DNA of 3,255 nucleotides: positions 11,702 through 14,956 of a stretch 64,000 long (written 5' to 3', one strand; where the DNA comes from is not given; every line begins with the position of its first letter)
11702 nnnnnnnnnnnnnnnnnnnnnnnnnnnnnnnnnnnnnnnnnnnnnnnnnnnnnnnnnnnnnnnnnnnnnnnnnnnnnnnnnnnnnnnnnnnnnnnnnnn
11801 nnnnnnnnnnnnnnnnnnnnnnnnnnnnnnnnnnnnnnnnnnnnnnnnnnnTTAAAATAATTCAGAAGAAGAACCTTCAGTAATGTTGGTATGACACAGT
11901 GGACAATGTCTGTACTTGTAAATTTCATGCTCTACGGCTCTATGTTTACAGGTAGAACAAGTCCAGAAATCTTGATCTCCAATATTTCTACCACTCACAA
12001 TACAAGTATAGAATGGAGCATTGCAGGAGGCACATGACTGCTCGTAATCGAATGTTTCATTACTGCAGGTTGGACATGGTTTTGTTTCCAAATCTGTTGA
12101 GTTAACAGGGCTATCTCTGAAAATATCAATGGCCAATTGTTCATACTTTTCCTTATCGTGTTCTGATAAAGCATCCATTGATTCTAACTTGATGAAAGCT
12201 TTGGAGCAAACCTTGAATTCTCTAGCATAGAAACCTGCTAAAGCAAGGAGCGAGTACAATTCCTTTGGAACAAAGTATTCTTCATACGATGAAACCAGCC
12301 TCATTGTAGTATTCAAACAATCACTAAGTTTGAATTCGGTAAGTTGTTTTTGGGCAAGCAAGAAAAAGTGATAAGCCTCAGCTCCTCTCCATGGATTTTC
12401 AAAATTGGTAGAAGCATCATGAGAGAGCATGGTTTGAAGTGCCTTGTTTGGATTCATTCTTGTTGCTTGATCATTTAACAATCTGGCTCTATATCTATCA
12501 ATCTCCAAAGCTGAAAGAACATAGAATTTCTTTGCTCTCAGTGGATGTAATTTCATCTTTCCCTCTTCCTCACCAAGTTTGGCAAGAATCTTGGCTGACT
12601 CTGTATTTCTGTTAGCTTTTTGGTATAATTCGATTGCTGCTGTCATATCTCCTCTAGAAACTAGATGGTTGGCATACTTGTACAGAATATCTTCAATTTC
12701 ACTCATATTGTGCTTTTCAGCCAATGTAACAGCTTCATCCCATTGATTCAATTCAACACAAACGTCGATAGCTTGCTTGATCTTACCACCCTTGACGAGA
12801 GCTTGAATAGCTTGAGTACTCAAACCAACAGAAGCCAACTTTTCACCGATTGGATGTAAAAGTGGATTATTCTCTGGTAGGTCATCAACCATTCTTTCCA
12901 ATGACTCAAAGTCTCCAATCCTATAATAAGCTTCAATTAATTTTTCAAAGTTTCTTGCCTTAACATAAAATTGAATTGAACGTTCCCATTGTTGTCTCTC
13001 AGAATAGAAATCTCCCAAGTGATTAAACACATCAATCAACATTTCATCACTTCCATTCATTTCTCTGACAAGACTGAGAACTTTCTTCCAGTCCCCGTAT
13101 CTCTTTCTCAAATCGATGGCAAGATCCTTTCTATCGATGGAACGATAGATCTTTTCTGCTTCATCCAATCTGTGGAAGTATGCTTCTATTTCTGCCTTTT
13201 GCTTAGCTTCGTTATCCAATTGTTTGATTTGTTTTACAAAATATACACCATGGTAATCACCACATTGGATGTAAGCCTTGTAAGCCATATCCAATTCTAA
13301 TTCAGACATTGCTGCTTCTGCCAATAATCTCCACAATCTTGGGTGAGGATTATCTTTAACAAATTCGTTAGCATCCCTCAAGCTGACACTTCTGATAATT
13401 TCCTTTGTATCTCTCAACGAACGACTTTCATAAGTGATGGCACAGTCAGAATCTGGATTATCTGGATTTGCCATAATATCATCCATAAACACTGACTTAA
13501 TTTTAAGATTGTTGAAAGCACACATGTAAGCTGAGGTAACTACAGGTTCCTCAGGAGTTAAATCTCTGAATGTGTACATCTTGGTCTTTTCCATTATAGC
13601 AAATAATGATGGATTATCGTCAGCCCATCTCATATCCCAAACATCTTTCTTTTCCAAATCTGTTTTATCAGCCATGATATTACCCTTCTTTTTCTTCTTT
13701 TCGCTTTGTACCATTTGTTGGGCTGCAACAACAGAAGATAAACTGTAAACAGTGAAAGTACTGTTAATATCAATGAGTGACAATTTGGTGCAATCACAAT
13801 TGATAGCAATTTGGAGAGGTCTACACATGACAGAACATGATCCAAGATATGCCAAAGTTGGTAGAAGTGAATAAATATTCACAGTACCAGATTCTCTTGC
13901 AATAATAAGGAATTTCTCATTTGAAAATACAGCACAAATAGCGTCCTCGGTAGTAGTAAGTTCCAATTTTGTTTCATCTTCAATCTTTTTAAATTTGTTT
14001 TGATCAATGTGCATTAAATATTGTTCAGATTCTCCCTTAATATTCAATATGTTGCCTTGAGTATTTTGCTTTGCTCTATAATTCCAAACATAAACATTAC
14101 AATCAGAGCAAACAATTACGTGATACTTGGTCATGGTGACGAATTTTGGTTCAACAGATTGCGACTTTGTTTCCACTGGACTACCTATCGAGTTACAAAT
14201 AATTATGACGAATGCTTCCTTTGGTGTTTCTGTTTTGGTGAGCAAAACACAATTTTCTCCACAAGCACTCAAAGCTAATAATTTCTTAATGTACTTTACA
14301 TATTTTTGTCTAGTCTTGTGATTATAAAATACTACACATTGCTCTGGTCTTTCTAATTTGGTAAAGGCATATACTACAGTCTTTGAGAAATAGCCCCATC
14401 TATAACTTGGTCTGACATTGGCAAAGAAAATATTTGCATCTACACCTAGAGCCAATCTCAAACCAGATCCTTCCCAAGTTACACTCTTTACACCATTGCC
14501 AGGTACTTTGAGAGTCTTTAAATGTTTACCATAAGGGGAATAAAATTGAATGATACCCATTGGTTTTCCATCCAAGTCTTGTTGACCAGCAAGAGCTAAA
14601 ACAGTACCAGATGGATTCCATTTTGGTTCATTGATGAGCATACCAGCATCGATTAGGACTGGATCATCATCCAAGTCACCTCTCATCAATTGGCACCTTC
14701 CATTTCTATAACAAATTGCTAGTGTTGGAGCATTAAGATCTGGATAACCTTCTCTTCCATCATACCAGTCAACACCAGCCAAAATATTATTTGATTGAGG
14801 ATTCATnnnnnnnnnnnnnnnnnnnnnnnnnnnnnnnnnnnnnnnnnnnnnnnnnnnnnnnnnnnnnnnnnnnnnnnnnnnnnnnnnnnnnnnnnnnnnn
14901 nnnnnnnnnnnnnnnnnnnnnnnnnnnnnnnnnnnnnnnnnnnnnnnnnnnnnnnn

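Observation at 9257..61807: Rare palindromic GGCGCC (E2F-like) element recurs six times, always intergenic, mostly just upstream of an ATG, including all three cilium genes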

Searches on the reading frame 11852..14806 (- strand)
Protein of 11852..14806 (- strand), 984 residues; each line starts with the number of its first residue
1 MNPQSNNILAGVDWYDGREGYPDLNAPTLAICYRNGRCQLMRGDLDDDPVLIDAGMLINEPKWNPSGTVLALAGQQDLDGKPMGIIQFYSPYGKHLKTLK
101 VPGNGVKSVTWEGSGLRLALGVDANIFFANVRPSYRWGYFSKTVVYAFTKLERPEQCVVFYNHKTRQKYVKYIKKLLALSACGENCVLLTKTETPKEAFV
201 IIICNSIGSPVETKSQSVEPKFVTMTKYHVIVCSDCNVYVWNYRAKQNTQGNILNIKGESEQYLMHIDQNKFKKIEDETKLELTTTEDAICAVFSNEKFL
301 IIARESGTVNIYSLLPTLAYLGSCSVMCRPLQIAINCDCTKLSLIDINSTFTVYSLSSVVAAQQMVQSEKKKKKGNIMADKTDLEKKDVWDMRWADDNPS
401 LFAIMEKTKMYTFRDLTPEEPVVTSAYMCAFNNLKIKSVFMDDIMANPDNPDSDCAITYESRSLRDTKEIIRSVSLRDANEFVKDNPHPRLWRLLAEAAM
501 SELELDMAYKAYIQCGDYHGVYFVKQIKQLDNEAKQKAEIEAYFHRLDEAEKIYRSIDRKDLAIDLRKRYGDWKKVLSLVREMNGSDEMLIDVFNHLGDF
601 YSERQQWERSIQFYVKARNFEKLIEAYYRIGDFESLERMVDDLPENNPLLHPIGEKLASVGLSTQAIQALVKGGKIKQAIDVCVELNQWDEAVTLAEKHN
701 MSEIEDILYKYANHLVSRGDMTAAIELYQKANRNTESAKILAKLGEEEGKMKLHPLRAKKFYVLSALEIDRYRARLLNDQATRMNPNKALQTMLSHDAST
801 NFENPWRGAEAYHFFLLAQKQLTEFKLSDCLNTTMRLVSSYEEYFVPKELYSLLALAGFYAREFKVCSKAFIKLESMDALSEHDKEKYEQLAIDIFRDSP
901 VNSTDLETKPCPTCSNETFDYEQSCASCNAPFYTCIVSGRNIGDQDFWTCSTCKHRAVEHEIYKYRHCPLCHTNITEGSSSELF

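Call 20: search_protein_families(library=pfam, proteins=[window:11852-14806:-], max_evalue=0.001)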
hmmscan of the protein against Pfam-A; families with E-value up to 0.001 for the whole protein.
window:11852-14806:- (984 aa): 16 families
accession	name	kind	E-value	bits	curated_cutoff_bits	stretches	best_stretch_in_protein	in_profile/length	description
PF23390.1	Beta-prop_WDR35_2nd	-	3.2e-118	394.6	27.1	1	137-460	1-321/321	WDR35 second beta-propeller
PF24797.1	Beta-prop_WDR35_TULP_N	-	4.4e-44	151.4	80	1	5-132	203-332/332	WDR35/TULP4 N-terminal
PF25768.1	TPR_IFT121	-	5.4e-36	123.4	27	1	803-901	1-98/100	IFT121-like, TPR repeats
PF25170.1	TPR_WDR35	-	5e-22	78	27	1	703-770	2-67/68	WD repeat-containing protein 35, TPR repeats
PF23145.1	Zf_2nd_IFT121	-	1e-19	70.3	25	1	934-975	2-44/45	IFT121, second zinc finger domain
PF23387.2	TPR_IFT80_172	-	8.1e-15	55.4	25.6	2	491-584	1-94/147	IFT80/172/WDR35/WDR19 TPR domain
PF25295.1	TPR_IFT122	-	9.7e-15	55.1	75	1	492-747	30-288/381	IFT122, TPR domain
PF24762.1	TPR_IF140-IFT172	-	1.3e-14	54.2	26.8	2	479-686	160-377/486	IF140/IFT172 TPR domain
PF00637.26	Clathrin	-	1.9e-08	34.6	29.6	1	620-704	45-127/143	Region in Clathrin and VPS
PF23774.1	TPR_GEMI5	-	6e-08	32.9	33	1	657-747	80-173/209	GEMI5 TPR domain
PF23953.1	TPR_COPA_B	-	9.4e-08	32.4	33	0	475-527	60-112/181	COPA/B TPR domain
PF13428.12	TPR_14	-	5.5e-06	27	23.5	0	706-745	2-42/44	Tetratricopeptide repeat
PF05396.16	Phage_T7_Capsid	-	0.00055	20.8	27.1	1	618-746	3-136/188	Phage T7 capsid assembly protein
PF13414.12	TPR_11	-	0.00058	19.9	26.8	0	713-731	2-20/42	TPR repeat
PF13424.12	TPR_12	-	0.00059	20.4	30.1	0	705-731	3-29/77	Tetratricopeptide repeat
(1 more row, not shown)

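Call 27: find_homologous_proteins(query=window:11852-14806:-, max_evalue=1e-100)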
Query window:11852-14806:- (984 aa): 467 proteins with E <= 1e-100 among 8000 candidates; the best 120 are listed.
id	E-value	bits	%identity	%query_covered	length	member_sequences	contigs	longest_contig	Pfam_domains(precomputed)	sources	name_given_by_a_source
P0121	0.0e+0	2288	100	100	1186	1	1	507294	PF23774.2,PF24762.2,PF24817.2,PF23390.2,PF23389.2,PF24797.2,PF25170.2,PF00400.39,PF23414.2,PF23775.2,PF25174.2,PF23381.2,PF12894.14,PF25175.2,PF25295.1,PF13428.13,PF00637.27,PF24796.2,PF16755.12,PF23953.2,PF25768.2,PF23387.3,PF24807.2,PF23145.2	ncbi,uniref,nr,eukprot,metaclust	ncbi:hypothetical protein NAEGRDRAFT_32701 [Naegleria gruberi]|uniref:Anaphase-promoting complex sub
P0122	0.0e+0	1987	85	100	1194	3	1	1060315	PF23774.2,PF24762.2,PF24817.2,PF23390.2,PF23389.2,PF24797.2,PF25170.2,PF00400.39,PF23414.2,PF23775.2,PF25174.2,PF23381.2,PF23383.2,PF12894.14,PF25175.2,PF25295.1,PF13428.13,PF00637.27,PF24796.2,PF23953.2,PF25768.2,PF23387.3,PF24807.2,PF26550.2,PF23145.2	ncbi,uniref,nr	ncbi:hypothetical protein FDP41_007788 [Naegleria fowleri]|uniref:Anaphase-promoting complex subunit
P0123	0.0e+0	1943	83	99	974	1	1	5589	PF23953.2,PF25768.2,PF23387.3,PF24797.2,PF25295.1,PF24762.2,PF23145.2,PF13428.13,PF25170.2,PF00637.27,PF23390.2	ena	-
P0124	0.0e+0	1153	51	98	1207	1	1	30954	PF25174.2,PF24814.2,PF23381.2,PF25173.2,PF23383.2,PF12894.14,PF25175.2,PF25295.1,PF24762.2,PF24817.2,PF23390.2,PF23389.2,PF23953.2,PF25768.2,PF23387.3,PF24797.2,PF24807.2,PF23145.2,PF25170.2,PF00400.39,PF23414.2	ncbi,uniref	ncbi:WD repeat-containing protein [Acrasis kona]|uniref:WD repeat-containing protein n=1 Tax=Acrasis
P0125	0.0e+0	1064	49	95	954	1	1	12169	PF25768.2,PF23387.3,PF24797.2,PF25295.1,PF24762.2,PF23145.2,PF25170.2,PF23390.2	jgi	jgi:WD repeat-containing protein 35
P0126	0.0e+0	1040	76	58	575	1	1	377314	PF23774.2,PF23953.2,PF25768.2,PF23387.3,PF25295.1,PF24762.2,PF23145.2,PF25170.2,PF00637.27,PF23390.2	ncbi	ncbi:hypothetical protein ABK040_002223 [Willaertia magna]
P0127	0.0e+0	1038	44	98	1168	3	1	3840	PF25174.2,PF23381.2,PF12894.14,PF25175.2,PF25295.1,PF24762.2,PF24817.2,PF23390.2,PF23389.2,PF23953.2,PF25768.2,PF23387.3,PF24797.2,PF08662.18,PF24807.2,PF23145.2,PF25170.2,PF23414.2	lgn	-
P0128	0.0e+0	1037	46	98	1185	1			PF25174.2,PF24814.2,PF23381.2,PF23383.2,PF12894.14,PF25175.2,PF25295.1,PF24762.2,PF24817.2,PF23390.2,PF23389.2,PF23953.2,PF25768.2,PF23387.3,PF24797.2,PF08662.18,PF24807.2,PF23145.2,PF25170.2,PF00400.39,PF23414.2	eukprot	eukprot:TRINITY_DN29_c0_g1::TRINITY_DN29_c0_g1_i1::g.14869::m.14869 TRINITY_DN29_c0_g1::TRINITY_DN29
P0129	0.0e+0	1015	45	99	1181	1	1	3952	PF24105.2,PF24805.2,PF24762.2,PF24817.2,PF23390.2,PF23389.2,PF24797.2,PF25170.2,PF00400.39,PF23414.2,PF23410.5,PF23775.2,PF25174.2,PF24814.2,PF23381.2,PF25173.2,PF23383.2,PF12894.14,PF25175.2,PF25295.1,PF24796.2,PF16755.12,PF23953.2,PF25768.2,PF23387.3,PF24807.2,PF23145.2,PF23756.2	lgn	-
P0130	2.9e-298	1010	44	99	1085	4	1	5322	PF23381.2,PF12894.14,PF25295.1,PF24762.2,PF23390.2,PF23953.2,PF25768.2,PF23387.3,PF24797.2,PF24807.2,PF23145.2,PF25170.2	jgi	jgi:WD repeat-containing protein 35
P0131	1.1e-297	1009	45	99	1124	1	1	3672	PF23381.2,PF12894.14,PF25295.1,PF24762.2,PF24817.2,PF23390.2,PF25768.2,PF23387.3,PF24797.2,PF24807.2,PF23145.2,PF25170.2,PF23414.2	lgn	-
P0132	2.5e-296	1004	46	94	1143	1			PF23775.2,PF25174.2,PF24814.2,PF24105.2,PF23381.2,PF12894.14,PF25175.2,PF25295.1,PF24762.2,PF24817.2,PF23390.2,PF23389.2,PF23953.2,PF25768.2,PF23387.3,PF24797.2,PF24807.2,PF25170.2,PF00400.39,PF23414.2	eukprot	eukprot:tig00022075_g23597.t1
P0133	5.2e-296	1003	44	98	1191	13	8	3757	PF25174.2,PF24105.2,PF23381.2,PF12894.14,PF25175.2,PF25295.1,PF24817.2,PF23390.2,PF25768.2,PF23387.3,PF24797.2,PF24807.2,PF23145.2,PF25170.2,PF00400.39,PF23414.2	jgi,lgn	-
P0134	2.1e-291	988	45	98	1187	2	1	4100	PF24762.2,PF24817.2,PF23390.2,PF24797.2,PF25170.2,PF00400.39,PF23414.2,PF23775.2,PF25174.2,PF24814.2,PF23381.2,PF25173.2,PF23383.2,PF12894.14,PF25175.2,PF25295.1,PF00637.27,PF16755.12,PF23953.2,PF25768.2,PF23387.3,PF24807.2,PF23145.2,PF23756.2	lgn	-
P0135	2.2e-289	981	45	98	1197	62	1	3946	PF25174.2,PF24814.2,PF23381.2,PF25173.2,PF23383.2,PF12894.14,PF25175.2,PF25295.1,PF24762.2,PF24817.2,PF00637.27,PF16755.12,PF23390.2,PF23953.2,PF25768.2,PF23387.3,PF24797.2,PF24807.2,PF23145.2,PF25170.2,PF00400.39,PF23756.2,PF23414.2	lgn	-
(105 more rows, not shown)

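Call 29: find_encoding_contigs(protein=P0122, flank=10000, max_places=4)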
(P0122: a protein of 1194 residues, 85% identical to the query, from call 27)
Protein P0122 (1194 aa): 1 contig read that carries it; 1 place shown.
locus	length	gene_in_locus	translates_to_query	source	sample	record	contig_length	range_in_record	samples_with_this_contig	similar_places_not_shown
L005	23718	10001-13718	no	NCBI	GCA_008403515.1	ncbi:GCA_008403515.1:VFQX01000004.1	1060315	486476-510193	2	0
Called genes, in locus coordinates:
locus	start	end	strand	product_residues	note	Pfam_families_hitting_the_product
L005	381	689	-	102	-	-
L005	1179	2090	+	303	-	-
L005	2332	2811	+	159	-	PF13499:EF-hand_7, PF00036:EF-hand_1 (faint), PF13202:EF-hand_5 (faint), PF13405:EF-hand_6 (faint), PF13499:EF-hand_7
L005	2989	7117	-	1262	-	-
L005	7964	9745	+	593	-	PF20917:AsnRS_N, PF01336:tRNA_anti-codon, PF00152:tRNA-synt_2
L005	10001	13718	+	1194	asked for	PF24797:Beta-prop_WDR35_TULP_N, PF25174:Beta-prop_THOC3, PF23381:Beta-prop_IFT122_1st, PF23390:Beta-prop_WDR35_2nd, PF24762:TPR_IF140-IFT172, PF23387:TPR_IFT80_172, PF25295:TPR_IFT122, PF25170:TPR_WDR35, +17 more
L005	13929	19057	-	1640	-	PF25474:TPR_TmcB, PF00989:PAS (weak), PF13426:PAS_9, PF00211:Guanylate_cyc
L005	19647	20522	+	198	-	PF02798:GST_N, PF00043:GST_C, PF14497:GST_C_3, PF13410:GST_C_2 (weak)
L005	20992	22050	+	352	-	PF00106:adh_short, PF08659:KR (weak), PF13561:adh_short_C2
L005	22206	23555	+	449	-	PF00022:Actin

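Call 30: find_encoding_contigs(protein=P0126, flank=10000, max_places=3)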
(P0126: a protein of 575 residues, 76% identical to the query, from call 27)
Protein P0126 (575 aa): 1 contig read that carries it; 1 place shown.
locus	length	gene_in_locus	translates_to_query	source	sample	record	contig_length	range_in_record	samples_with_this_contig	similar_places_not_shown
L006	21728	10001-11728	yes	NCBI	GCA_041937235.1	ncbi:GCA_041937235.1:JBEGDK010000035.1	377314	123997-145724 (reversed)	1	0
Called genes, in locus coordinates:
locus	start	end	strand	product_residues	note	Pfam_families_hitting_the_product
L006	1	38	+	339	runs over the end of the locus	PF00268:Ribonuc_red_sm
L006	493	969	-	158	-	-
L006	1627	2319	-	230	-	PF01852:START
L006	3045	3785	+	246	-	-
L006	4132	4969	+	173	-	-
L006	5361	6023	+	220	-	PF01852:START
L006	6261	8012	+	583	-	PF20917:AsnRS_N (weak), PF01336:tRNA_anti-codon, PF00152:tRNA-synt_2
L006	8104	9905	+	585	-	PF00400:WD40 (faint), PF12894:ANAPC4_WD40 (faint), PF23775:Beta-prop_RIG_2nd (faint), PF24797:Beta-prop_WDR35_TULP_N, PF25174:Beta-prop_THOC3, PF23381:Beta-prop_IFT122_1st, PF23414:Beta-prop_EML_2 (weak), PF23390:Beta-prop_WDR35_2nd, +7 more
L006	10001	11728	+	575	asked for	PF23390:Beta-prop_WDR35_2nd, PF24762:TPR_IF140-IFT172 (weak), PF23387:TPR_IFT80_172, PF25295:TPR_IFT122, PF23774:TPR_GEMI5 (weak), PF25170:TPR_WDR35, PF25768:TPR_IFT121, PF23145:Zf_2nd_IFT121, +2 more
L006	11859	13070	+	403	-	-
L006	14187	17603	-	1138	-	PF00069:Pkinase, PF07714:PK_Tyr_Ser-Thr, PF03109:ABC1 (weak)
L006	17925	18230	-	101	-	-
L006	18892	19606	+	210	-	PF03909:BSD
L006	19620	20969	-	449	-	-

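Call 42: find_encoding_contigs(protein=P0124, flank=10000, max_places=2)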
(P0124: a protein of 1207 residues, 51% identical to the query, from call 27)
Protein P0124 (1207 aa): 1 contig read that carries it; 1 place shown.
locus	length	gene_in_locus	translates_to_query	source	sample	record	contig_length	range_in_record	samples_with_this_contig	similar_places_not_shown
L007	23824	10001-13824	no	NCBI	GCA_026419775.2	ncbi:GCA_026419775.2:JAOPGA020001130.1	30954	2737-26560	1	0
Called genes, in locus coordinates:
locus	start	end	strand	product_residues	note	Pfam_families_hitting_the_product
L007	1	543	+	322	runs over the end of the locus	PF01073:3Beta_HSD, PF01370:Epimerase, PF02719:Polysacc_synt_2 (weak), PF05368:NmrA, PF07993:NAD_binding_4, PF13460:NAD_binding_10, PF16363:GDP_Man_Dehyd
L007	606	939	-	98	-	-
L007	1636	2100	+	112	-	PF07019:EMC6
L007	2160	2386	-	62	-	PF04135:Nop10p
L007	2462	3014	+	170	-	-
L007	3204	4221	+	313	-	PF01753:zf-MYND (weak)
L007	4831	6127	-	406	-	PF00561:Abhydrolase_1, PF12697:Abhydrolase_6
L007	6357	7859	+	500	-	PF00172:Zn_clus (weak)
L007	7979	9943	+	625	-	PF00462:Glutaredoxin (faint), PF00635:Motile_Sperm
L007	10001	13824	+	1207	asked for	PF24797:Beta-prop_WDR35_TULP_N, PF25174:Beta-prop_THOC3, PF23381:Beta-prop_IFT122_1st, PF24814:WD40_Prp19, PF23390:Beta-prop_WDR35_2nd, PF25295:TPR_IFT122, PF23387:TPR_IFT80_172, PF25170:TPR_WDR35, +13 more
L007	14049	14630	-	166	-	PF13774:Longin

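Call 43: find_encoding_contigs(protein=P0123, flank=10000, max_places=2)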
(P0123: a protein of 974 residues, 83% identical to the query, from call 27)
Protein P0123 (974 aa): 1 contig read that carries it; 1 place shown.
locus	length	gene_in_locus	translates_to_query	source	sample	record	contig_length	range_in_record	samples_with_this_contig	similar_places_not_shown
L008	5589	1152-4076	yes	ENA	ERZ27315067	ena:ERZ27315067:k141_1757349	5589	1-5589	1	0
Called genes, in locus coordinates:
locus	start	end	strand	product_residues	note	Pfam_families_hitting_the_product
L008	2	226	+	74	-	?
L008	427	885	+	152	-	PF24797:Beta-prop_WDR35_TULP_N, PF12894:ANAPC4_WD40 (faint), PF00400:WD40 (faint), PF24817:WD40_WDHD1_1st (faint)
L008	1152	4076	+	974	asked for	PF24797:Beta-prop_WDR35_TULP_N, PF23390:Beta-prop_WDR35_2nd, PF23387:TPR_IFT80_172, PF24762:TPR_IF140-IFT172, PF25295:TPR_IFT122, PF25170:TPR_WDR35, PF25768:TPR_IFT121, PF23145:Zf_2nd_IFT121, +3 more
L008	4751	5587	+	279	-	?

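Call 79: search_solved_structures(query=L005:2332-2811:+, max_evalue=1e-10)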
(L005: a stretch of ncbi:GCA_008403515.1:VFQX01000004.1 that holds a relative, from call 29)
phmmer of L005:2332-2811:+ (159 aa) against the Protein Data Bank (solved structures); distinct sequences matched with E-value up to 1e-10: 2.
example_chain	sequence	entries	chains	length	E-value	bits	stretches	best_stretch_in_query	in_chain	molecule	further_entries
2f2o_A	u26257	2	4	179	2.1e-11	47.5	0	4-154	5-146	Calmodulin fused with calmodulin-binding domain of calcineurin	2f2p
4il1_A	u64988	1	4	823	3e-11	47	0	4-154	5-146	Calmodulin, Calcineurin subunit B type 1, Serine/threonine-protein phosphatase 2B catalyti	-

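Call 82: find_related_loci(query=A3, collection=metagenome_contigs, flank=3000)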
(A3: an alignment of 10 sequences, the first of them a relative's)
Query A3 (1186 aa) in metagenome_contigs; peptide patterns used: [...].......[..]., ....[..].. (x = any residue, [..] = any of these).
502 stretches matched a pattern; 272 encode a relative of the query (tblastn E <= 1e-3); the best 80 are kept; 80 distinct loci.
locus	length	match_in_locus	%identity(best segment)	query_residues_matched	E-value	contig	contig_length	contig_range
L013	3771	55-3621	46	1-1175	0e+0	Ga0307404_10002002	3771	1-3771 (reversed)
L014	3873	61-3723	45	1-1175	0e+0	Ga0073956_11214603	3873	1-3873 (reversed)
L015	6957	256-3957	44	1-1175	0e+0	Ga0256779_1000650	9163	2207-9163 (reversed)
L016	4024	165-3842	44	1-1182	0e+0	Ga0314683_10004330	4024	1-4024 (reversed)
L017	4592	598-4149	45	1-1177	0e+0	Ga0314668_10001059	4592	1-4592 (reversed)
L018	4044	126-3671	45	1-1177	0e+0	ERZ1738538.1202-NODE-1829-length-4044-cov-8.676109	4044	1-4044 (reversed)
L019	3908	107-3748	44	1-1177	0e+0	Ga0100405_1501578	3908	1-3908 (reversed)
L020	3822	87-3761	44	1-1183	0e+0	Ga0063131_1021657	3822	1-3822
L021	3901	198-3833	44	1-1177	0e+0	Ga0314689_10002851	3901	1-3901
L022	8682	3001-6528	44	1-1175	0e+0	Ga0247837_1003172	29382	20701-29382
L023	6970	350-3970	44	6-1175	0e+0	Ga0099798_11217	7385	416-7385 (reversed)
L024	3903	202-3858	44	1-1182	0e+0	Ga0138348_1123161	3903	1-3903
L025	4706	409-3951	45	1-1177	0e+0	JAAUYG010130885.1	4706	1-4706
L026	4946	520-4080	46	1-1177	0e+0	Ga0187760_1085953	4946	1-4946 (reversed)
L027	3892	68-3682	44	1-1185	0e+0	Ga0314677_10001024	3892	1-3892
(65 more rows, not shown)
